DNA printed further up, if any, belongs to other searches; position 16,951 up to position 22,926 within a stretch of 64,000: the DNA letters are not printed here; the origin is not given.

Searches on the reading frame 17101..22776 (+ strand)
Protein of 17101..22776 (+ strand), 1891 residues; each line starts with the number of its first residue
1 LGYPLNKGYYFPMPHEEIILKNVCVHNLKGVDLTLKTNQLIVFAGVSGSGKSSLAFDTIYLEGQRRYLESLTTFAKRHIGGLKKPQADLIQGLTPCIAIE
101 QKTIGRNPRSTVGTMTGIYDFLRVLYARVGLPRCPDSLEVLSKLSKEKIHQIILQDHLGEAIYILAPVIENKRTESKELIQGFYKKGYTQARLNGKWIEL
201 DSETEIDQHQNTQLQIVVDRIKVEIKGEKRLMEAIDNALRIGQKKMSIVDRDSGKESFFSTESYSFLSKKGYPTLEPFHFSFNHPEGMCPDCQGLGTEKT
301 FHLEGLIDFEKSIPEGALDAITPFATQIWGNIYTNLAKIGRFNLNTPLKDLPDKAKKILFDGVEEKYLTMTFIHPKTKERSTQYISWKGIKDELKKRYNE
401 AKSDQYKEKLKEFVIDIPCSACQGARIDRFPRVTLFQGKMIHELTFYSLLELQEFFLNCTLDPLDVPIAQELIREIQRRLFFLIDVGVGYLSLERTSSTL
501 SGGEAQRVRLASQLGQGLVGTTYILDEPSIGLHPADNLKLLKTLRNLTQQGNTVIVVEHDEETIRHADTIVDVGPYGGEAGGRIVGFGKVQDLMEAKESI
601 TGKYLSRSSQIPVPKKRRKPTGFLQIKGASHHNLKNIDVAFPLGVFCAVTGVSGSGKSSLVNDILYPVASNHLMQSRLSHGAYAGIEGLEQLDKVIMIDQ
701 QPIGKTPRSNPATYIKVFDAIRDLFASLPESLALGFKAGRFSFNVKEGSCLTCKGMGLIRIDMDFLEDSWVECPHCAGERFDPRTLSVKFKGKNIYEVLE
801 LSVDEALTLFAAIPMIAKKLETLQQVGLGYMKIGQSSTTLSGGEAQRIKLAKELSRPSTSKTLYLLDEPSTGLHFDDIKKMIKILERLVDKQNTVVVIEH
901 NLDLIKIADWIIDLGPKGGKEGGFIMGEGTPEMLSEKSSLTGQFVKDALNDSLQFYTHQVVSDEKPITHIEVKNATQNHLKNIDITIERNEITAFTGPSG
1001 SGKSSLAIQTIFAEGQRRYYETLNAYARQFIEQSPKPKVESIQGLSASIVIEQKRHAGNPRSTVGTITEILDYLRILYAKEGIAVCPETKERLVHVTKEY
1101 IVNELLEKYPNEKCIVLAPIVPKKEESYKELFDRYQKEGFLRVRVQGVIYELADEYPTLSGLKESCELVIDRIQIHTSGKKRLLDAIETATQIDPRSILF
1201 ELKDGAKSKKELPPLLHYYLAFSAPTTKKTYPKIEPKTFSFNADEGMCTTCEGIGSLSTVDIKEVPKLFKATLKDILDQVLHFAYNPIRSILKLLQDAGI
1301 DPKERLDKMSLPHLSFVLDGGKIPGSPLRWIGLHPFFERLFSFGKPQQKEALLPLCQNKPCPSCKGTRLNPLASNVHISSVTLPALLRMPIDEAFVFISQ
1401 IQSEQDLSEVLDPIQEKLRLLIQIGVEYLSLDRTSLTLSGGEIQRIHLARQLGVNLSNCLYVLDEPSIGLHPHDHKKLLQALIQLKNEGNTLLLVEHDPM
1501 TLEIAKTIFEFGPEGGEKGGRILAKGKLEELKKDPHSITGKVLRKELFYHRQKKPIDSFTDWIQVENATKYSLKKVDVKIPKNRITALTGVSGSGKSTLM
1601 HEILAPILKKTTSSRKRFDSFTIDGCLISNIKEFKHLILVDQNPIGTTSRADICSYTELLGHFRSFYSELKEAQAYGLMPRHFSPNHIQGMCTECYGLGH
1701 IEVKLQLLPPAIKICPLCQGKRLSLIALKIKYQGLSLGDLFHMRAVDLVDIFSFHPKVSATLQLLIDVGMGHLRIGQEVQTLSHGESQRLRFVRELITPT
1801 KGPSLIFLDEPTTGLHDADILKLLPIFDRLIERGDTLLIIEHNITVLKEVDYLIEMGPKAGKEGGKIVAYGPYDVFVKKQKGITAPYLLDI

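Call 25: search_protein_families(library=pfam, proteins=[window:17101-22776:+], max_evalue=0.001)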
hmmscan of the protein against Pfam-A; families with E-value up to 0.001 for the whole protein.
window:17101-22776:+ (1891 aa): 25 families
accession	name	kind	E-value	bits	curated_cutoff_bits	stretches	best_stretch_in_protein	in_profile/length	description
PF17760.6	UvrA_inter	-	2.5e-46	156.5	23.3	2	146-249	3-106/109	UvrA interaction domain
PF00005.33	ABC_tran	-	1.6e-39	136.1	25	3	980-1007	1-28/137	ABC transporter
PF02463.25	SMC_N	-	2.1e-18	67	40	0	247-573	135-211/220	RecF/RecN/SMC N terminal domain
PF13555.12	AAA_29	-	7.1e-18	64.5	27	2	983-1016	15-50/61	P-loop containing region of AAA domain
PF17755.6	UvrA_DNA-bind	-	2.2e-15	57.4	23.2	1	308-411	8-109/110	UvrA DNA-binding domain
PF03193.22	RsgA_GTPase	-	2.2e-15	57.3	30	0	1561-1611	85-134/174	RsgA GTPase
PF20703.3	nSTAND1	-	4.8e-14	53.2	27.1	0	646-670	35-59/379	Novel STAND NTPase 1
PF13304.12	AAA_21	-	2e-11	45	27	0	846-893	244-288/304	AAA domain, putative AbiEii toxin, Type IV TA system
PF13191.12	AAA_16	-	7.3e-11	43.3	32.6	0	1584-1621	25-63/167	AAA ATPase domain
PF20720.3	nSTAND3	-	6e-09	36.2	27.2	0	1575-1611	9-45/155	Novel STAND NTPase 3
PF05729.18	NACHT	-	1.4e-08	35.2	26.7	0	647-677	3-33/167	NACHT domain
PF13481.12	AAA_25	-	2.3e-08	34.3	27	0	982-1010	25-53/195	AAA domain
PF13401.12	AAA_22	-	8.8e-08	33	27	0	1584-1605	6-27/130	AAA domain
PF13671.12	AAA_33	-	3.5e-07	31.1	27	0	1587-1604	3-20/143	AAA domain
PF01443.25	Viral_helicase1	-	8.3e-06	26.2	21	0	1589-1611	4-28/228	Viral superfamily 1 RNA helicase core domain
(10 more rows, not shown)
